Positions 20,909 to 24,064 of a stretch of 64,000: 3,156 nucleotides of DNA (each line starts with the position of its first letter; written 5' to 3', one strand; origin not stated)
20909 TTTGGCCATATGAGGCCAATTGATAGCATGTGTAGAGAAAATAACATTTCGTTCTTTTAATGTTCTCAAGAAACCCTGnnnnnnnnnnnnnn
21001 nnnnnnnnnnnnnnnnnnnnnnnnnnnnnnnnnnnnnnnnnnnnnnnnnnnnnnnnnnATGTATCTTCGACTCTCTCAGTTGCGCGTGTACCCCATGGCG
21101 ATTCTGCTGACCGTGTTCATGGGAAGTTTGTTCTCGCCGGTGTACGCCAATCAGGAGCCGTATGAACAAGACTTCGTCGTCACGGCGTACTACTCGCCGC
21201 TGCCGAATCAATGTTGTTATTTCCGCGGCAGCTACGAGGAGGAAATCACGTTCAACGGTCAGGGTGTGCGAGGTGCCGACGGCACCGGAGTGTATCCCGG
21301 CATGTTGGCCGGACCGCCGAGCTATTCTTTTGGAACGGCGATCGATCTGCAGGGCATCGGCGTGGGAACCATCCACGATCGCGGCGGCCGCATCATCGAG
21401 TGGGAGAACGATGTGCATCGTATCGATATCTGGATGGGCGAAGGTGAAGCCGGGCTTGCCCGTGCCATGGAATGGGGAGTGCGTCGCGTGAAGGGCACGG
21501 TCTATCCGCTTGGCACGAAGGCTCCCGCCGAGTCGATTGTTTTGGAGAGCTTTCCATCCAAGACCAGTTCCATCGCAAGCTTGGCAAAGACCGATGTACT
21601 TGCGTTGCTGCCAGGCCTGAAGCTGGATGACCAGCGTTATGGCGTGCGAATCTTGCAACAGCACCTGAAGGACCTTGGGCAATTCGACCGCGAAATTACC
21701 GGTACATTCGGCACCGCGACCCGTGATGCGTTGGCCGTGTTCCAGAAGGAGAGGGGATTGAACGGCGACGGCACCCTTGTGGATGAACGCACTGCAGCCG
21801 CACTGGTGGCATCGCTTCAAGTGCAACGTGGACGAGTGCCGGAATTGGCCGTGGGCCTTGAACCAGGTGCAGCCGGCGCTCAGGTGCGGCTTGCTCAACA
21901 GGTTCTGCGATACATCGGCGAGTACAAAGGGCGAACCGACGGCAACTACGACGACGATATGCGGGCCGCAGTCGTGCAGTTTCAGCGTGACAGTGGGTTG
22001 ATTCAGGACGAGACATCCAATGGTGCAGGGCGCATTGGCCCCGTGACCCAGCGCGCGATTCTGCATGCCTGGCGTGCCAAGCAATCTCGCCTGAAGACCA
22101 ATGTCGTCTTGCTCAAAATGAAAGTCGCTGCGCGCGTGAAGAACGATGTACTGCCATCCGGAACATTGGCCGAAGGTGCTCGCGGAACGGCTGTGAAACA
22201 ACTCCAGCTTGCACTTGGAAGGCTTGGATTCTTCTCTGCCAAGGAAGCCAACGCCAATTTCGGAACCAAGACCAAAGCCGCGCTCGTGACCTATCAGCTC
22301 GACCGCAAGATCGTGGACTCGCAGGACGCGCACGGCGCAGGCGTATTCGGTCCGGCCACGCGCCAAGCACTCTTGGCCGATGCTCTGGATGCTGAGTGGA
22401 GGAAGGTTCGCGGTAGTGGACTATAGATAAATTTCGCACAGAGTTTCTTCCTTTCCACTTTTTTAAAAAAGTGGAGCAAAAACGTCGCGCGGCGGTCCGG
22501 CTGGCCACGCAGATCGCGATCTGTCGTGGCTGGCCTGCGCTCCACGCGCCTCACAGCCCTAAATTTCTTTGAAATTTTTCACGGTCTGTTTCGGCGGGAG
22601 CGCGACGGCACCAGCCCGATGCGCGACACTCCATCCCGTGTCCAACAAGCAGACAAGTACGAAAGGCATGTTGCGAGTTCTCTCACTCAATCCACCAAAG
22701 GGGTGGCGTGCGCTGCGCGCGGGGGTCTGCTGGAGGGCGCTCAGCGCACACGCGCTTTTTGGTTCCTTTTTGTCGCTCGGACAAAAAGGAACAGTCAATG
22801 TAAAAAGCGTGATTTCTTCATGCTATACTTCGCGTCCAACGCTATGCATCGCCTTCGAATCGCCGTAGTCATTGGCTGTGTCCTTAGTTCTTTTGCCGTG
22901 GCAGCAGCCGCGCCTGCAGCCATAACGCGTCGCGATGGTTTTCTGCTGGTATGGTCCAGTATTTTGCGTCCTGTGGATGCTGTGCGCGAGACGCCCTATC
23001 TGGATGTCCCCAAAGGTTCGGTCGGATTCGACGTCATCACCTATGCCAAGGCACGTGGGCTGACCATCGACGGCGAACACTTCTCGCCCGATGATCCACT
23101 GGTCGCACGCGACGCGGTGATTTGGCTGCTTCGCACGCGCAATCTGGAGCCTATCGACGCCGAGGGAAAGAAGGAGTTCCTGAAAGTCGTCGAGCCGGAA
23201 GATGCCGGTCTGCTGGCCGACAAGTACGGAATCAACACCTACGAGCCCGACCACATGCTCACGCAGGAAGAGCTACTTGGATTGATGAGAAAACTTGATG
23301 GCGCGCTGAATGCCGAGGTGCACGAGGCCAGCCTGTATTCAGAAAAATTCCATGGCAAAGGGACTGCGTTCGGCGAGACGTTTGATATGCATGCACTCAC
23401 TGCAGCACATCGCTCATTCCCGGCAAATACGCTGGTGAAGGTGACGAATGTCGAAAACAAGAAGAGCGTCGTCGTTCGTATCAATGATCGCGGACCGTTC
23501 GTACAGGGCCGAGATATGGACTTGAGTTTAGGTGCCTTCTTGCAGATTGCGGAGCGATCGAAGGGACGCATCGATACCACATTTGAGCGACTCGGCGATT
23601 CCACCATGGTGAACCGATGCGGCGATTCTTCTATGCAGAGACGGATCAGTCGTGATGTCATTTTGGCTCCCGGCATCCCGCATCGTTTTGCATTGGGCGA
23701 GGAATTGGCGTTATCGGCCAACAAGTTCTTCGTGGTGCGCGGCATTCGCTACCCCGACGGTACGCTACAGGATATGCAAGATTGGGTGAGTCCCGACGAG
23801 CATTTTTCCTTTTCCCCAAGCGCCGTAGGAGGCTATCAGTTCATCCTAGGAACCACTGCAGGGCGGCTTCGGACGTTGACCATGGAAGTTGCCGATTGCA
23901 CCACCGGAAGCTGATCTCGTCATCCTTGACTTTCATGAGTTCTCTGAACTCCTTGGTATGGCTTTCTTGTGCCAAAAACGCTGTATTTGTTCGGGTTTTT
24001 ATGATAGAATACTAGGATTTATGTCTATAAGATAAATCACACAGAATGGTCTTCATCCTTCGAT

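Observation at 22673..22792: A ~120-130 nt multi-hairpin element present twice in inverted orientation (22673-22792 and 50425-50557)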

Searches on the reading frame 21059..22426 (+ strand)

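Call 64: search_protein_families(library=pfam, proteins=[window:21059-22426:+], max_evalue=0.001)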
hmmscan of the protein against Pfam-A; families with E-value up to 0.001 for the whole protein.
window:21059-22426:+ (455 aa): 3 families
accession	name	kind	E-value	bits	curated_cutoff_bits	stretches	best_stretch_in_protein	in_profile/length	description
PF01471.23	PG_binding_1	-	6.2e-28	97.2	23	3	195-249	4-57/57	Putative peptidoglycan binding domain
PF08823.16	PG_binding_2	-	2.9e-09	37.5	21.1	0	197-229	19-51/74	Putative peptidoglycan binding domain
PF09374.15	PG_binding_3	-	3.8e-05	24.2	24.6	0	195-241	2-43/76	Predicted Peptidoglycan domain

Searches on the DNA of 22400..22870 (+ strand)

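Call 10: search_rna_families(source=window, start=22400, end=22870, threshold=evalue, max_evalue=10, show_alignments=2)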
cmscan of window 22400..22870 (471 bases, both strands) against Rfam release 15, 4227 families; matches with E-value up to 10: 2.
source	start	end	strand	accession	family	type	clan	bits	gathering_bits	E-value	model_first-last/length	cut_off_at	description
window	22491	22543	+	RF03972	mir-3150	Gene; miRNA;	-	20.1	100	0.45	1-80/80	no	mir-3150 microRNA precursor family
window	22445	22490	+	RF00705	mir-202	Gene; miRNA;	-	13.7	51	3.7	1-76/76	no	mir-202 microRNA precursor family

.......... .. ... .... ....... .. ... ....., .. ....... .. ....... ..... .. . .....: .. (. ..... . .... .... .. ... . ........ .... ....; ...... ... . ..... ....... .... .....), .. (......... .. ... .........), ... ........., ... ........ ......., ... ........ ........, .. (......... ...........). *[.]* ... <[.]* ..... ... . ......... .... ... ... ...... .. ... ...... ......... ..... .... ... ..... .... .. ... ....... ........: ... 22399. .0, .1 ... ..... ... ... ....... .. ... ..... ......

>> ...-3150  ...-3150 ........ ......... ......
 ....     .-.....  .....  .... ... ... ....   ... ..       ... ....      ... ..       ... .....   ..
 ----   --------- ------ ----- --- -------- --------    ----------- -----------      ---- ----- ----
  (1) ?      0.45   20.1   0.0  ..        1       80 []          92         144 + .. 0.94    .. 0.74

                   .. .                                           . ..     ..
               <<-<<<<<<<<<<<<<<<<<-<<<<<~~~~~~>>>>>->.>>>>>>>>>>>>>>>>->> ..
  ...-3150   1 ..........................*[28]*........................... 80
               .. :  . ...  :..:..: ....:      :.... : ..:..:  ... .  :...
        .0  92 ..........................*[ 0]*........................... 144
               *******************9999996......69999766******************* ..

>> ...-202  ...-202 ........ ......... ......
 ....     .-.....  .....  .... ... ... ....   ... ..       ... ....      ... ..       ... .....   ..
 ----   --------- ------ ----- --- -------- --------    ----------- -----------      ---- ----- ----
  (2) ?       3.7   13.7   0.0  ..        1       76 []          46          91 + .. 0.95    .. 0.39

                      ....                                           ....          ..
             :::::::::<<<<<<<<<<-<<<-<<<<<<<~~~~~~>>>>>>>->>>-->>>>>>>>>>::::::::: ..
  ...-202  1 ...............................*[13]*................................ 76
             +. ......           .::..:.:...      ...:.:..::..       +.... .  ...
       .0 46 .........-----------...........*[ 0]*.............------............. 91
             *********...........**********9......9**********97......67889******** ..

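Call 23: search_dna_similar(query=window:22440-22800:+, collection=plasmids, mode=distant, max_rows=25, max_evalue=0.01)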
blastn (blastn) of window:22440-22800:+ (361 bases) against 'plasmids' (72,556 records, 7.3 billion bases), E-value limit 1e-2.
No match.

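Call 32: build_rna_model(alignment_id=A2)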
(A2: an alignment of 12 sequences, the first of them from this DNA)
Model R1 built from alignment A2 (12 sequences, 147 columns); structure: RNAalifold consensus.
model positions 137; base pairs 32; branch points 1; effective number of sequences 1.44; information 0.59 bits per position. Calibrated on 0.2 Mb of random sequence (short: E-values are rough).
structure used (alignment columns):
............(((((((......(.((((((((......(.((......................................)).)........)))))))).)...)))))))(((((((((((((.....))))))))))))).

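Call 33: search_with_rna_model(model_id=R1, sources=[window, L004, L008, L014, L016, L017, L019, L020, L021, L025, L029, L032, L034, L036, L041, L042, L001, L018, L002, L012, L030], max_evalue=1)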
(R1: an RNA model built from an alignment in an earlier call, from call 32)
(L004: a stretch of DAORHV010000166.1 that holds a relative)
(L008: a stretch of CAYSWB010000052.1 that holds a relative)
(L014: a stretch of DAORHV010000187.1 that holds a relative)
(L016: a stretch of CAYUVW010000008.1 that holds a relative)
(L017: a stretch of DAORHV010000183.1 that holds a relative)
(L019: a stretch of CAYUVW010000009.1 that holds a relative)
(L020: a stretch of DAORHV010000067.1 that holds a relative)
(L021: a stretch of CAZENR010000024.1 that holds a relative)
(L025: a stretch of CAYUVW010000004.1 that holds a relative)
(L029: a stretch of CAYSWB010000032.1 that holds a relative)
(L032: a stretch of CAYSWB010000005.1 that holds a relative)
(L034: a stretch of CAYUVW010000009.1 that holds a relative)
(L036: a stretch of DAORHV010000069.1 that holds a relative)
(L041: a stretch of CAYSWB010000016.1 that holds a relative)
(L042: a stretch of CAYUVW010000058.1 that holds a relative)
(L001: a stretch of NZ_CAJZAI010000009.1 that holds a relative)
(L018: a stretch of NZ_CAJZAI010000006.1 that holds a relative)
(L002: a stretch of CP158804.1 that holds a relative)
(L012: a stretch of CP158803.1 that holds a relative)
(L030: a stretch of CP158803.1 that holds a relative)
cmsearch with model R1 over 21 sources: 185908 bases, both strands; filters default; matches with E-value up to 1: 53.
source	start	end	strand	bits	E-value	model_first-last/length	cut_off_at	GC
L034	394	527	-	145.3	3.1e-30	1-137/137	no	0.66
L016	102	235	+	143.2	9.5e-30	1-137/137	no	0.65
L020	2437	2570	-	143.1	9.6e-30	1-137/137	no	0.63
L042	116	244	+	141.7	2e-29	1-137/137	no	0.67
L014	2442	2570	+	140.4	3.8e-29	1-137/137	no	0.67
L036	4821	4949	-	139.8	5.4e-29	1-137/137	no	0.68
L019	6950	7078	-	139.7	5.4e-29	1-137/137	no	0.66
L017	2500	2628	-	139.7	5.5e-29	1-137/137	no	0.67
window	50424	50552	-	136.5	2.8e-28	1-137/137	no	0.65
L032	5449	5588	+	136.2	3.2e-28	1-137/137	no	0.61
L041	1415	1547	-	135.7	4.3e-28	1-137/137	no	0.66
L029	6708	6847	+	134.5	8e-28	1-137/137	no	0.62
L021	1347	1489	-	128.8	1.5e-26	1-137/137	no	0.59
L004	2862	2999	+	128.4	1.8e-26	1-137/137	no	0.62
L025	813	922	-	114.1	2.6e-23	1-137/137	no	0.64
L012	4906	4996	+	60.4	2.1e-11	1-137/137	no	0.56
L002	7412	7502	+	59.6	3.2e-11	1-137/137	no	0.56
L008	1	45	+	57.2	1.1e-10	93-137/137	5'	0.49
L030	2372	2465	+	51.4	2.1e-09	1-137/137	no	0.53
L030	5862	5955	+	51.4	2.1e-09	1-137/137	no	0.53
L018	1352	1504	-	51.4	2.2e-09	1-137/137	no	0.49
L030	1890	1967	-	50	4.4e-09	1-137/137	no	0.6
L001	6348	6441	-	48.2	1.1e-08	1-137/137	no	0.51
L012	2966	3035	-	48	1.2e-08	1-137/137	no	0.54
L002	6867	6936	-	48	1.2e-08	1-137/137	no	0.54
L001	6885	6946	+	43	1.5e-07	1-137/137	no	0.58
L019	1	49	-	35.2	8.3e-06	1-51/137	3'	0.76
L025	779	845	+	23.9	0.0026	1-137/137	no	0.49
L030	5923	5974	-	23.1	0.0041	1-137/137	no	0.6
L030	2433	2484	-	23.1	0.0041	1-137/137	no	0.6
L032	5556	5655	-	23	0.0043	1-137/137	no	0.41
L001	6318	6380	+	22.5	0.0055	1-137/137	no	0.6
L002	7470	7521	-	21.2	0.01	1-137/137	no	0.62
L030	1871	1922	+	21.2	0.01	1-137/137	no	0.62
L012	2947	2998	+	21.2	0.01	1-137/137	no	0.62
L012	4964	5015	-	21.2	0.01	1-137/137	no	0.62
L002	6848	6899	+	21.2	0.01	1-137/137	no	0.62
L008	13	110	-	21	0.012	1-137/137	no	0.47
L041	1361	1447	+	20.7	0.013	1-137/137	no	0.46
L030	5391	5411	-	20.4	0.016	111-131/137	no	0.48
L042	212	279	-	20.2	0.018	1-137/137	no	0.49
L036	4774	4853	+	19.9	0.02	1-137/137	no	0.49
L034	336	426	+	19.5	0.025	1-137/137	no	0.48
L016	203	247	-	18.8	0.035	1-137/137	no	0.51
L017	2488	2532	+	18.8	0.035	1-137/137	no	0.51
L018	1330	1384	+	18.5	0.042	1-137/137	no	0.58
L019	6923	6982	+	17.3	0.077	1-137/137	no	0.48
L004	2967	3010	-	16.9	0.096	95-137/137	5'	0.48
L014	2538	2581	-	16.9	0.096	95-137/137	5'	0.48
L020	2389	2469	+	16.1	0.14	1-137/137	no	0.43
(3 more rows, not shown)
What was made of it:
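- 22684..22793 (+): 3' module, copy 1. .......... 22692-22701; middle GC hairpin 22708-22749; T-run 22756-22760; terminal 13-bp hairpin 22762-22792 with loop GCTCG. The covariance model scores it 113.1 bits, E 4e-23 (call 33).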

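Call 61: search_with_rna_model(model_id=R1, sources=[L001, L002, L003, L005, L006, L007, L009, L010, L011, L012, L013, L015, L018, L022, L023, L024, L026, L027, L028, L030, L031, L033, L035, L037, L038, L039, L040, L043, L044, L045], max_evalue=0.00001, make_alignment=true)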
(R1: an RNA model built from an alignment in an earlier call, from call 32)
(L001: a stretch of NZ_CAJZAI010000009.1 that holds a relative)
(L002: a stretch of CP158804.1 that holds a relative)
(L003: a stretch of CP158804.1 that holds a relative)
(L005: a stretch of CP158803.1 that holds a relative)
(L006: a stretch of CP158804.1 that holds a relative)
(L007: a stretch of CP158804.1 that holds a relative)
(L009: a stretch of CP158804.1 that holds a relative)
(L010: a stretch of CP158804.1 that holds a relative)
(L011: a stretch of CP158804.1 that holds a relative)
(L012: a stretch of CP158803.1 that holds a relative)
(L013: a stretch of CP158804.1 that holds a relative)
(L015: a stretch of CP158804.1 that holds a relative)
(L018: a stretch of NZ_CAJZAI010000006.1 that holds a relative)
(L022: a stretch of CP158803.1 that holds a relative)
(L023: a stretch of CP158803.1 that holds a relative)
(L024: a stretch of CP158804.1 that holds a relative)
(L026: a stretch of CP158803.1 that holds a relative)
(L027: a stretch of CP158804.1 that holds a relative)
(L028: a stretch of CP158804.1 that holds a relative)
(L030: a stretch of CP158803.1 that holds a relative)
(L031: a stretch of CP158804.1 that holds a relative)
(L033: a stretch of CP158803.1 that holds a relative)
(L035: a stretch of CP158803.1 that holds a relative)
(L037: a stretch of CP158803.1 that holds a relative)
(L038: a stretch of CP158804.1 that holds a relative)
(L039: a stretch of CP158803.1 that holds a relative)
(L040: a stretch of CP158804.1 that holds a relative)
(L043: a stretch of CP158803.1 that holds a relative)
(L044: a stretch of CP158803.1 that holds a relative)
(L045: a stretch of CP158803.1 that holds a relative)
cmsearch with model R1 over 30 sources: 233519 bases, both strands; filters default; matches with E-value up to 0.00001: 50.
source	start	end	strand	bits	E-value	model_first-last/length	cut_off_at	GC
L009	6064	6154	-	62.5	9.2e-12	1-137/137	no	0.57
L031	1896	1986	-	62.5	9.2e-12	1-137/137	no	0.57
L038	5154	5244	+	62.5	9.2e-12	1-137/137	no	0.57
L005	5791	5881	+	62.4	9.6e-12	1-137/137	no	0.58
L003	4146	4236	-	60.4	2.7e-11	1-137/137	no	0.56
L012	4906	4996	+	60.4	2.7e-11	1-137/137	no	0.56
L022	4783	4873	+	60.2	2.9e-11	1-137/137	no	0.56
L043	7679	7769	+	60.2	3e-11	1-137/137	no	0.57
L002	7412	7502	+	59.6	4e-11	1-137/137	no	0.56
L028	4563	4653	-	59.6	4e-11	1-137/137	no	0.56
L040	4569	4659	-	59.6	4e-11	1-137/137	no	0.56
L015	1963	2053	-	59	5.5e-11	1-137/137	no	0.58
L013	2476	2566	-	58.9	5.8e-11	1-137/137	no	0.55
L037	3525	3615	-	55.8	2.7e-10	1-137/137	no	0.58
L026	2140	2255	-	54.9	4.4e-10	1-137/137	no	0.6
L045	7521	7636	-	54.5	5.5e-10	1-137/137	no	0.59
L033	4006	4096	+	53.1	1.1e-09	1-137/137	no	0.58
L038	4608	4699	-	52.9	1.2e-09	1-137/137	no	0.6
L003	4667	4783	+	52.8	1.3e-09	1-137/137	no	0.6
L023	1041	1131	+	52.6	1.5e-09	1-137/137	no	0.6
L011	1964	2054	-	52.6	1.5e-09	1-137/137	no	0.6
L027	1995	2085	+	52.1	1.8e-09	1-137/137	no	0.58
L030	2372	2465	+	51.4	2.7e-09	1-137/137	no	0.53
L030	5862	5955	+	51.4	2.7e-09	1-137/137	no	0.53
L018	1352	1504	-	51.4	2.7e-09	1-137/137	no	0.49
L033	3460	3551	-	50.4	4.5e-09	1-137/137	no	0.59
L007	7612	7688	-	50.1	5e-09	1-137/137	no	0.53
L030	1890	1967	-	50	5.5e-09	1-137/137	no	0.6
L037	4068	4158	+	49.9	5.8e-09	1-137/137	no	0.6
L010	7688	7766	+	49.8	6e-09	1-137/137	no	0.58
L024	3472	3549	-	48.9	9.4e-09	1-137/137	no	0.59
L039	7049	7141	+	48.9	9.6e-09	1-137/137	no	0.57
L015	2483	2599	+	48.2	1.4e-08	1-137/137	no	0.58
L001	6348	6441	-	48.2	1.4e-08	1-137/137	no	0.51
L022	4230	4299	-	48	1.5e-08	1-137/137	no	0.54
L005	5245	5314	-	48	1.5e-08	1-137/137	no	0.54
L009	6637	6706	+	48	1.5e-08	1-137/137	no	0.54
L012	2966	3035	-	48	1.5e-08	1-137/137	no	0.54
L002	6867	6936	-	48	1.5e-08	1-137/137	no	0.54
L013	3043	3112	+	48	1.5e-08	1-137/137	no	0.54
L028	5137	5206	+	48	1.5e-08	1-137/137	no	0.54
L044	3488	3557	-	48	1.5e-08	1-137/137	no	0.54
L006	121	198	+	47.8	1.7e-08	1-137/137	no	0.59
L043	7077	7154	-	47.8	1.7e-08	1-137/137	no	0.59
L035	843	920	-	47.8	1.7e-08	1-137/137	no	0.59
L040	5143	5212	+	46.9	2.6e-08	1-137/137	no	0.53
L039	6501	6592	-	46.5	3.2e-08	1-137/137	no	0.57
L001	6885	6946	+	43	1.9e-07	1-137/137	no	0.58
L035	1469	1538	+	41.2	4.8e-07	1-137/137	no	0.56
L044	4034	4129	+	37.7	2.8e-06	1-137/137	no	0.59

Alignment A5: 50 matches aligned to the model, 161 columns, each read 5' to 3' on its own strand. Consensus structure (alignment columns), stored with it:
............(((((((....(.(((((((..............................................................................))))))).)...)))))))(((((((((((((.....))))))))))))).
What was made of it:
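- The covariance model gives 50 matches in the 30 Ralstonia RAL3 and Cupriavidus loci, 38-63 bits (call 61).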

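Call 68: search_with_rna_model(model_id=R1, sources=[L046, L047, L048, L049, L050, L051, L052, L053, L054, L055, L056, L057, L058, L059, L060, L061, L062, L063, L064, L065, L066, L067, L068, L069, L070, L071, L072, L073, L081, L085], max_evalue=1, show_alignments=4)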
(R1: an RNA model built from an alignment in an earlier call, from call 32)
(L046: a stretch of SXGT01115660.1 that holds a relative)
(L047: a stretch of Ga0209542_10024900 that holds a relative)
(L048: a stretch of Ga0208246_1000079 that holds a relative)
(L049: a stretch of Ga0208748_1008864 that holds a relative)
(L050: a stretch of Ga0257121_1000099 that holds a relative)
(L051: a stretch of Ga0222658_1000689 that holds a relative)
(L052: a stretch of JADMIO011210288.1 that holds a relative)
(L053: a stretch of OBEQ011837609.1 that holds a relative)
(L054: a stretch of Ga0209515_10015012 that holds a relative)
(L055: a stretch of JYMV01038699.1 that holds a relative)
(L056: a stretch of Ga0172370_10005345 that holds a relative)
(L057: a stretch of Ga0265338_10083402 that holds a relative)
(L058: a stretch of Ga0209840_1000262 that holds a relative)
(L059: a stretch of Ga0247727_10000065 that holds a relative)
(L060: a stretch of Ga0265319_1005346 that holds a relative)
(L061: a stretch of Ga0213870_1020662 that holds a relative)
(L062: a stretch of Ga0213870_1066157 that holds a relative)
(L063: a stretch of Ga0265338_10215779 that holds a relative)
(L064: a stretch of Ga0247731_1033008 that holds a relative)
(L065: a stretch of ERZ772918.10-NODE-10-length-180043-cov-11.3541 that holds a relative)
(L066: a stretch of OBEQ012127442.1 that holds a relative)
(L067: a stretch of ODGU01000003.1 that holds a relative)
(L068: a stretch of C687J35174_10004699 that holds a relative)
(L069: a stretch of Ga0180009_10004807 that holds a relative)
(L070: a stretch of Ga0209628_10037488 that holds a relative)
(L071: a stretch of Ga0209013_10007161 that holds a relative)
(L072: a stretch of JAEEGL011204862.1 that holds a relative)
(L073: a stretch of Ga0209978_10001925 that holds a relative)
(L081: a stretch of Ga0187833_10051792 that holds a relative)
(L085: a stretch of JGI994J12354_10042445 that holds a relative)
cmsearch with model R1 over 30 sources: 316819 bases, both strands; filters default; matches with E-value up to 1: 1.
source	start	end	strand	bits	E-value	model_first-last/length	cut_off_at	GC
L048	11886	11994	-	26.8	0.001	1-137/137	no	0.61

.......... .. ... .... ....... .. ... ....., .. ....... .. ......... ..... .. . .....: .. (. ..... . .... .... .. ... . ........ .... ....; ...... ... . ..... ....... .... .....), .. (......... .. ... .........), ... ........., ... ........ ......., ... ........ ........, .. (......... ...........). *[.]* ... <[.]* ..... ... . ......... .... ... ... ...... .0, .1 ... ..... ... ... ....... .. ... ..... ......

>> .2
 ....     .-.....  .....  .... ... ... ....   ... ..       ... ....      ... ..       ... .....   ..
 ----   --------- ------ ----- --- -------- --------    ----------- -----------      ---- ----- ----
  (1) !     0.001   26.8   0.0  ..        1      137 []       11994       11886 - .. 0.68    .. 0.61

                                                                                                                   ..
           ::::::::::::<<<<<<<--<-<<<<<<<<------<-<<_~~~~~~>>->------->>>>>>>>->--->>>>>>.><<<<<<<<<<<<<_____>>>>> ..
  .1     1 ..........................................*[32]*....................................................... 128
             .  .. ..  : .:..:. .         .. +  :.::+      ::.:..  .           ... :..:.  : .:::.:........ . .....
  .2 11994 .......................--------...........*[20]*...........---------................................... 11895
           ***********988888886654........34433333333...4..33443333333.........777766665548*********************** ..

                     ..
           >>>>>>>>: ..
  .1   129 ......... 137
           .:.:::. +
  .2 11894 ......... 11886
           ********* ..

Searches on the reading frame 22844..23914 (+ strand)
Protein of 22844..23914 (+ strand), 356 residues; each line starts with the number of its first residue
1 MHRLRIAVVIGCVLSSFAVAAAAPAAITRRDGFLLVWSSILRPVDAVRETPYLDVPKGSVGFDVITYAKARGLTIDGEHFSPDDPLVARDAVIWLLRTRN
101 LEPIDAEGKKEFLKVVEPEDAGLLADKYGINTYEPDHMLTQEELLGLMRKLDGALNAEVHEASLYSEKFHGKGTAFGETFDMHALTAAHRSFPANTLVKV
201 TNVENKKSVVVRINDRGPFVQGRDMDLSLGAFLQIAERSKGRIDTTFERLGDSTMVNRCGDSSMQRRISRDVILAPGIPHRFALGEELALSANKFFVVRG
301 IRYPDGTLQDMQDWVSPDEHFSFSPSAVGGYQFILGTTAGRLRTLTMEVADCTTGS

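Call 47: find_encoding_contigs(protein=window:22844-23914:+, flank=10000, max_places=10)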
Protein window:22844-23914:+ (356 aa): no gene with exactly this product is on record in the collection.

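Call 64: search_protein_families(library=pfam, proteins=[window:22844-23914:+], max_evalue=0.001)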
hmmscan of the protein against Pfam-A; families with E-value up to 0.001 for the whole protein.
window:22844-23914:+ (356 aa): 1 family
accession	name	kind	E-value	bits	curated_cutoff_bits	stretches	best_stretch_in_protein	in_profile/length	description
PF03330.24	DPBB_1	-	4.4e-21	75.4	28.8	1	161-244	5-80/83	Lytic transglycolase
